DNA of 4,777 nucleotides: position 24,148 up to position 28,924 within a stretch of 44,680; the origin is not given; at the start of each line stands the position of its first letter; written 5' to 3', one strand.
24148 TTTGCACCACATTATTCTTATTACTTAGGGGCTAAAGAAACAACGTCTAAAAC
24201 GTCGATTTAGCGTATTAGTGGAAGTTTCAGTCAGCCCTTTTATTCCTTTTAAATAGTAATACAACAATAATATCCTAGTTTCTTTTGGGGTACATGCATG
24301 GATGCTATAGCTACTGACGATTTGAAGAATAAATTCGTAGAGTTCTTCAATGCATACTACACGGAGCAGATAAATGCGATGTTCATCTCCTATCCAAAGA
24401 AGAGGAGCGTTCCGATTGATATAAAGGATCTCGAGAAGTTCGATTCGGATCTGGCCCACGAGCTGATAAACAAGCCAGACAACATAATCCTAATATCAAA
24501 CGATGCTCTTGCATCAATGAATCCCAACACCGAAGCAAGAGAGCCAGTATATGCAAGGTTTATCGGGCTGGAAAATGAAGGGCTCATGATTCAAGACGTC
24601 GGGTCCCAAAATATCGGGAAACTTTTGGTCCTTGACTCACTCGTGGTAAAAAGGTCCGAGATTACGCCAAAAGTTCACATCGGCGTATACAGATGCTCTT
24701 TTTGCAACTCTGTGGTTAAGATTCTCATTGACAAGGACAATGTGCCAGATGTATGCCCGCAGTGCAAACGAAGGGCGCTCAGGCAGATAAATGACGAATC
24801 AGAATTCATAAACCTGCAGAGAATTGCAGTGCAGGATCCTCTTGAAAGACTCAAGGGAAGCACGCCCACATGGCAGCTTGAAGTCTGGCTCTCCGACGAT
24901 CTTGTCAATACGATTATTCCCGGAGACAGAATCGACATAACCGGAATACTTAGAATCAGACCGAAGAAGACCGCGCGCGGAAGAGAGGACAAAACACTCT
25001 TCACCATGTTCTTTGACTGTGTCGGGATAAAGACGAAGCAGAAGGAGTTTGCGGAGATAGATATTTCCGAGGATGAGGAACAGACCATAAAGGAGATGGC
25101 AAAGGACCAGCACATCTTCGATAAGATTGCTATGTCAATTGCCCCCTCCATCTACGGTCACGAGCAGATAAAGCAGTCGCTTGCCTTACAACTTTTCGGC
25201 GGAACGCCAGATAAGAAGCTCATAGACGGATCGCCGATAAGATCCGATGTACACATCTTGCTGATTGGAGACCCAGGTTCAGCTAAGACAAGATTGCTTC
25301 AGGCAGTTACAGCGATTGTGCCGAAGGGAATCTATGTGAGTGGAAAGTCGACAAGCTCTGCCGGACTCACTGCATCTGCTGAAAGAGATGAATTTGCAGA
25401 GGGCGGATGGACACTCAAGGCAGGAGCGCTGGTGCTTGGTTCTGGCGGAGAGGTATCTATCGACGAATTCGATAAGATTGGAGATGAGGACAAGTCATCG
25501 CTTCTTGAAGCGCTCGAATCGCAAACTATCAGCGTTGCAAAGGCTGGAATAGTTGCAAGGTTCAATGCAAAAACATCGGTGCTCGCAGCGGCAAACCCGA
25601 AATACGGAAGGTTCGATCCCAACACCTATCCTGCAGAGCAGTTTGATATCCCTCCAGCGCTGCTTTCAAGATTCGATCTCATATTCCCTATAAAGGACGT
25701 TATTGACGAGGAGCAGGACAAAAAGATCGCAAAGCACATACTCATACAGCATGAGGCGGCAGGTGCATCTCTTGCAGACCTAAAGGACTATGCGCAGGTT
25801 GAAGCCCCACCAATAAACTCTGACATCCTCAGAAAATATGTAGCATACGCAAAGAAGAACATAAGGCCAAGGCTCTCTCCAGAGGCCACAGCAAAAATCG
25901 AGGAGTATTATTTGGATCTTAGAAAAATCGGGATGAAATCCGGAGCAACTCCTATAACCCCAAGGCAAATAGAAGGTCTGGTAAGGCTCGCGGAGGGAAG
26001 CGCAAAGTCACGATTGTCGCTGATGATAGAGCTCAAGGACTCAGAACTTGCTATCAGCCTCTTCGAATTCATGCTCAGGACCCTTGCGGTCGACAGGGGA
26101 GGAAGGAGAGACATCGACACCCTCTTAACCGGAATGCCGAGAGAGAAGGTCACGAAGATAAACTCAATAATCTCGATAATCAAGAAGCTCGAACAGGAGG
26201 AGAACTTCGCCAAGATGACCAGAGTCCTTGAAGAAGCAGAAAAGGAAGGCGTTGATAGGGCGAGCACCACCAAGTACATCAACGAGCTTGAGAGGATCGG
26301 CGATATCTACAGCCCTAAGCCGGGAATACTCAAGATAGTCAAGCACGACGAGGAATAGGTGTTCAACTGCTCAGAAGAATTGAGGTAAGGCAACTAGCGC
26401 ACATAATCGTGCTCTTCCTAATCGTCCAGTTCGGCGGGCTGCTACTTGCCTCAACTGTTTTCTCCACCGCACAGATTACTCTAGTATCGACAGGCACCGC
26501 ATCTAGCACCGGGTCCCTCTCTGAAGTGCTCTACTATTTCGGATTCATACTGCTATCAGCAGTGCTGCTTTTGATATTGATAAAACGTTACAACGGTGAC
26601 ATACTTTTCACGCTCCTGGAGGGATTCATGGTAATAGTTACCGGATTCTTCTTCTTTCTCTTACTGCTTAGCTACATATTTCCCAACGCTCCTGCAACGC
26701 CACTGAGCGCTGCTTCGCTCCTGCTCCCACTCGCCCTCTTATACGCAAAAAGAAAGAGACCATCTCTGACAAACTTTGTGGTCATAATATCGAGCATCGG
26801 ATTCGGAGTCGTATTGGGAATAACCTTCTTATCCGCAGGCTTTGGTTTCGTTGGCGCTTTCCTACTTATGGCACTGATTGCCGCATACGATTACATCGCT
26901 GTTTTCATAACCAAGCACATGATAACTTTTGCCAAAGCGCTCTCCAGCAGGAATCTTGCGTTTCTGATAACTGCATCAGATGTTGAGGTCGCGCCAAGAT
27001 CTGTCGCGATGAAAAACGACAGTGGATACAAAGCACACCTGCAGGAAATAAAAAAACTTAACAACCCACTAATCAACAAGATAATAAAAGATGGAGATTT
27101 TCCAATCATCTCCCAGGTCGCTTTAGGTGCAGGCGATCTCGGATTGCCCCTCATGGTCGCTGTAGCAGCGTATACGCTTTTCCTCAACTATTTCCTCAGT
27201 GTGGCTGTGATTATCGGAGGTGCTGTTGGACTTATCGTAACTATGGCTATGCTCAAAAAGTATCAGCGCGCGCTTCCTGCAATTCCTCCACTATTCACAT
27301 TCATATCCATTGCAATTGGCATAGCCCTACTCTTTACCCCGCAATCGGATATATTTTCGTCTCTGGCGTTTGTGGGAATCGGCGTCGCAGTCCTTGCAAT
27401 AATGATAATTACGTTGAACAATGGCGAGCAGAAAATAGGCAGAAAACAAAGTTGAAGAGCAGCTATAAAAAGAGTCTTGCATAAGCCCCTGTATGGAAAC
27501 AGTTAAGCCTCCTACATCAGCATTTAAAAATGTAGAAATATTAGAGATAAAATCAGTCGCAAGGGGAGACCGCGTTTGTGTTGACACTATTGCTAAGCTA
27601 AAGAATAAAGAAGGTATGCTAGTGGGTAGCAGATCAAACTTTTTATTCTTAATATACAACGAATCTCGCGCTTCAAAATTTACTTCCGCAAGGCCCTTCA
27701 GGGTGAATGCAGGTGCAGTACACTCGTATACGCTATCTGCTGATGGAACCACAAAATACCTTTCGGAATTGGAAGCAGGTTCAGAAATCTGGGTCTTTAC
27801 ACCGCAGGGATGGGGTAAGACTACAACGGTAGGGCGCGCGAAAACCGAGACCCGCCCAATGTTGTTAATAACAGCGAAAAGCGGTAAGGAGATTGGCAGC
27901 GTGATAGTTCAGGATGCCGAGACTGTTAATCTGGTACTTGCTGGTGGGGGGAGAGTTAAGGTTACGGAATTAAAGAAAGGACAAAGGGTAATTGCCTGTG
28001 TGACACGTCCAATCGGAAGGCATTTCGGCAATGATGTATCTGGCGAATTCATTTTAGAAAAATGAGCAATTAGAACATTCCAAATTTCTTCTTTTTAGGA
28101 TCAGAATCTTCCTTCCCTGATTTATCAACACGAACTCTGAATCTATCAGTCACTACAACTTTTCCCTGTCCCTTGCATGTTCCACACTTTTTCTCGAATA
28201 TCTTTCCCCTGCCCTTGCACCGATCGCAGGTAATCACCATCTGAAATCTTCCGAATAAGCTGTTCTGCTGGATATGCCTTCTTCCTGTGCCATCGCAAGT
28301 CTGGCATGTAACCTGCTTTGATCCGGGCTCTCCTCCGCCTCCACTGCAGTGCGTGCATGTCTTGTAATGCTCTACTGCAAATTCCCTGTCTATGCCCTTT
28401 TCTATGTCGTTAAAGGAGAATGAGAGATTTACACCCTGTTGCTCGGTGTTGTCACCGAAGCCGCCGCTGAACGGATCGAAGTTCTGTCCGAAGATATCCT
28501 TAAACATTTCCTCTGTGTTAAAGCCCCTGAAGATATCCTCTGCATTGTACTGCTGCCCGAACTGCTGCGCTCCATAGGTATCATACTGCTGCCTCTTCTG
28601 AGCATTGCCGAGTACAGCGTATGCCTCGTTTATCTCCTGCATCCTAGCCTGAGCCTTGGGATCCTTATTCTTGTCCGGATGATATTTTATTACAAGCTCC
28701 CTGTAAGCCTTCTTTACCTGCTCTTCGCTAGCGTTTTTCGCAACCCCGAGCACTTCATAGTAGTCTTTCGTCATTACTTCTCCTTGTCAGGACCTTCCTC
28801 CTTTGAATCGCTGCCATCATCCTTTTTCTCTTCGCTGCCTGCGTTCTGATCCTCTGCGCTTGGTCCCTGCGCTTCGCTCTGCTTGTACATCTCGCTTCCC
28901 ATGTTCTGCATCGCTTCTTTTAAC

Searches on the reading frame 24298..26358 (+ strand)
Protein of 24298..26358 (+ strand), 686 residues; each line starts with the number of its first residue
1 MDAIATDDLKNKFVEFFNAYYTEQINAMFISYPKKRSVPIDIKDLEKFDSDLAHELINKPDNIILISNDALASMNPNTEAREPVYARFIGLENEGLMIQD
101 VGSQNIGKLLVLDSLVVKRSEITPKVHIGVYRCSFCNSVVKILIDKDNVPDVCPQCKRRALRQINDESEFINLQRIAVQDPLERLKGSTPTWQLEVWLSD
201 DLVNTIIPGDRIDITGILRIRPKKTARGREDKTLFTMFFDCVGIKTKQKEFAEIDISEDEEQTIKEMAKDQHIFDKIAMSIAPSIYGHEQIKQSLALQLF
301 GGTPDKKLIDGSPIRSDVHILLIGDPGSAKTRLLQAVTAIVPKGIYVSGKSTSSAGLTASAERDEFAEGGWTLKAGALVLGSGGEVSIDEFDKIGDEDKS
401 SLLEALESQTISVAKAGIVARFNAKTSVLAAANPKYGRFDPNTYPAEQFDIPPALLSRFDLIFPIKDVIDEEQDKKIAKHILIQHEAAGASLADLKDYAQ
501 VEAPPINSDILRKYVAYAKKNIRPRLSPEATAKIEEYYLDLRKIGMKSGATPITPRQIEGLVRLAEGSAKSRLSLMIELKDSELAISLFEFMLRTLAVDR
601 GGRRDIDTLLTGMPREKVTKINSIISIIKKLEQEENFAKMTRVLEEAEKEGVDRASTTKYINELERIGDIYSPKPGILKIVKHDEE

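Call 54: search_protein_families(library=pfam, max_evalue=0.00001, proteins=[window:24298-26358:+])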
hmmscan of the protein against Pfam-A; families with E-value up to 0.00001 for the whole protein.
window:24298-26358:+ (686 aa): 6 families
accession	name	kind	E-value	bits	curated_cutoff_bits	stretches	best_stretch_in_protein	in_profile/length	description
PF00493.29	MCM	-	3.9e-85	285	23.3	1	261-485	2-224/224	MCM P-loop domain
PF17855.7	MCM_lid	-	9.8e-23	80.9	27.4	1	509-590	1-84/87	MCM AAA-lid domain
PF17207.9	MCM_OB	-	6.6e-22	78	24.8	1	98-221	2-125/126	MCM OB domain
PF07728.20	AAA_5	-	5.3e-09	36.6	22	1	319-459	1-139/139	AAA domain (dynein-related subfamily)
PF14551.11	MCM_N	-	9.3e-09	36.1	24.9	1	11-78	2-76/95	MCM N-terminal domain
PF01078.27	Mg_chelatase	-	4e-08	33.3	20.3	0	368-434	92-158/207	Magnesium chelatase, subunit ChlI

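Call 56: find_homologous_proteins(query=window:24298-26355:+, max_evalue=1e-50)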
Query window:24298-26355:+ (686 aa): 7919 proteins with E <= 1e-50 among 8000 candidates; the best 120 are listed.
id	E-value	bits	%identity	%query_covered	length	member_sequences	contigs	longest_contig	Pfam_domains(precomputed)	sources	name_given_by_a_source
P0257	0.0e+0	1510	100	100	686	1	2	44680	PF14551.12,PF17855.8,PF00493.30,PF21100.5,PF07728.21,PF01078.28,PF17207.10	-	-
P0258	0.0e+0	1347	86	100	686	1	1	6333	PF14551.12,PF17855.8,PF00493.30,PF21100.5,PF07728.21,PF01078.28,PF17207.10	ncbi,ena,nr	ncbi:MAG TPA: minichromosome maintenance protein MCM [Candidatus Aquilonibacter sp.]|nr:minichromoso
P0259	0.0e+0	1334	87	100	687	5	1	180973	PF14551.12,PF17855.8,PF00493.30,PF21100.5,PF07728.21,PF01078.28,PF17207.10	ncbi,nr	ncbi:MAG: minichromosome maintenance protein MCM [Candidatus Micrarchaeota archaeon]|nr:minichromoso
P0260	0.0e+0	1334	85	100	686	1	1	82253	PF14551.12,PF17855.8,PF00493.30,PF21100.5,PF07728.21,PF01078.28,PF17207.10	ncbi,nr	ncbi:MAG: minichromosome maintenance protein MCM [Candidatus Micrarchaeota archaeon]|nr:minichromoso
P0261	0.0e+0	1310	84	100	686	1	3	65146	PF14551.12,PF17855.8,PF00493.30,PF21100.5,PF07728.21,PF01078.28,PF17207.10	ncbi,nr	ncbi:MAG: minichromosome maintenance protein MCM [Candidatus Micrarchaeota archaeon]|nr:minichromoso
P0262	0.0e+0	1290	83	57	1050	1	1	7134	PF14551.12,PF17855.8,PF14528.12,PF00493.30,PF21100.5,PF07728.21,PF01078.28,PF14890.12,PF17207.10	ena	-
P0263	0.0e+0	1272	80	100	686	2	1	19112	PF14551.12,PF17855.8,PF00493.30,PF21100.5,PF07728.21,PF01078.28,PF17207.10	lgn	-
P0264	0.0e+0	1269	81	100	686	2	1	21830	PF14551.12,PF17855.8,PF00493.30,PF21100.5,PF07728.21,PF01078.28,PF17207.10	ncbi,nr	ncbi:MAG: minichromosome maintenance protein MCM [Candidatus Micrarchaeota archaeon]|nr:minichromoso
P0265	0.0e+0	1266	81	100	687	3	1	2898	PF14551.12,PF17855.8,PF00493.30,PF21100.5,PF07728.21,PF01078.28,PF17207.10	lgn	-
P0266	0.0e+0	1249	79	100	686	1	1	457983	PF14551.12,PF17855.8,PF00493.30,PF21100.5,PF07728.21,PF01078.28,PF17207.10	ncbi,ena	-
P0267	0.0e+0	1239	78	100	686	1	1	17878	PF14551.12,PF17855.8,PF00493.30,PF21100.5,PF07728.21,PF01078.28,PF17207.10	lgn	-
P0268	0.0e+0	1203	77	100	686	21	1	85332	PF14551.12,PF17855.8,PF00493.30,PF21100.5,PF07728.21,PF01078.28,PF17207.10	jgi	-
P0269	0.0e+0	1201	77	100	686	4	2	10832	PF14551.12,PF17855.8,PF00493.30,PF21100.5,PF07728.21,PF01078.28,PF17207.10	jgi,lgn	-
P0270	0.0e+0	1190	75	100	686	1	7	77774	PF14551.12,PF17855.8,PF00493.30,PF21100.5,PF07728.21,PF01078.28,PF17207.10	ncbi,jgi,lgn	ncbi:MAG: minichromosome maintenance protein MCM [Candidatus Micrarchaeia archaeon]|jgi:replicative 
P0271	0.0e+0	1180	75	100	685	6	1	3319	PF14551.12,PF17855.8,PF00493.30,PF21100.5,PF07728.21,PF01078.28,PF17207.10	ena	-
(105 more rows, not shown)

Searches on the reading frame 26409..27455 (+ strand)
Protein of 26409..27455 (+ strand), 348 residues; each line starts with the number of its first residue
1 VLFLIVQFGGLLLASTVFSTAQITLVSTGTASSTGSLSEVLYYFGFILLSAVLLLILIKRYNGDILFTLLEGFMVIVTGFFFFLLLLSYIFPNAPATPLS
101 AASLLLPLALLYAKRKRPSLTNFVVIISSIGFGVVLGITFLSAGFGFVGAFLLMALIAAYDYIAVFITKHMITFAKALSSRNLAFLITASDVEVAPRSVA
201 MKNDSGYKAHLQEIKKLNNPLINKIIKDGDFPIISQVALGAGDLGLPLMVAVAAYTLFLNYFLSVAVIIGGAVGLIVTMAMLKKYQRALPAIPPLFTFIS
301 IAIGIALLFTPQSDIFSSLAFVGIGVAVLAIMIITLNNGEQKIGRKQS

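Call 54: search_protein_families(library=pfam, max_evalue=0.00001, proteins=[window:26409-27455:+])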
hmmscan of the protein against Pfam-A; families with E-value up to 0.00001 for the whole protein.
window:26409-27455:+ (348 aa): 1 family
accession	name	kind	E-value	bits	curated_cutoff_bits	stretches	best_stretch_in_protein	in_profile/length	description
PF06550.16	SPP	-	6.1e-16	59.2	23.9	1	2-297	3-268/283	Signal-peptide peptidase, presenilin aspartyl protease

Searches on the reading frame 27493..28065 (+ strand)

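Call 79: search_protein_families(library=pfam, max_evalue=0.0001, proteins=[window:27493-28065:+])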
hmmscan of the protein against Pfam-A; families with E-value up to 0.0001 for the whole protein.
window:27493-28065:+ (190 aa): 1 family
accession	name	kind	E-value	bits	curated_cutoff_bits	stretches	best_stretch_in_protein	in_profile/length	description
PF01959.21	DHQS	-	1.9e-66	224.8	22.2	1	10-190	166-344/344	3-dehydroquinate synthase II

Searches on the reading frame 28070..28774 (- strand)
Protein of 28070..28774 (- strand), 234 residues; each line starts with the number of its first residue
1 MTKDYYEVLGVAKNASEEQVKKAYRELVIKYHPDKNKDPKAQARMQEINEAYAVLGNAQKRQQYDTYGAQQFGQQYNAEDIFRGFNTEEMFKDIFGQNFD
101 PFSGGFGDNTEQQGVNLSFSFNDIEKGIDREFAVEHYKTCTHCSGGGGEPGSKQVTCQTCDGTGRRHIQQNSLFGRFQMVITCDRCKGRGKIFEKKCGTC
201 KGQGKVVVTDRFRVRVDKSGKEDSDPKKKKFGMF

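Call 79: search_protein_families(library=pfam, max_evalue=0.0001, proteins=[window:28070-28774:-])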
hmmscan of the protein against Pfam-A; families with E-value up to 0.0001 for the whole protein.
window:28070-28774:- (234 aa): 2 families
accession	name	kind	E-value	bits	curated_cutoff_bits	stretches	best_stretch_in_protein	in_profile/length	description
PF00226.36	DnaJ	-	9.5e-26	90.1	27.8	1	4-65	1-63/63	DnaJ domain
PF00684.25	DnaJ_CXXCXGXG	-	6.9e-15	55.5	32.7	1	140-204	1-65/65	DnaJ central domain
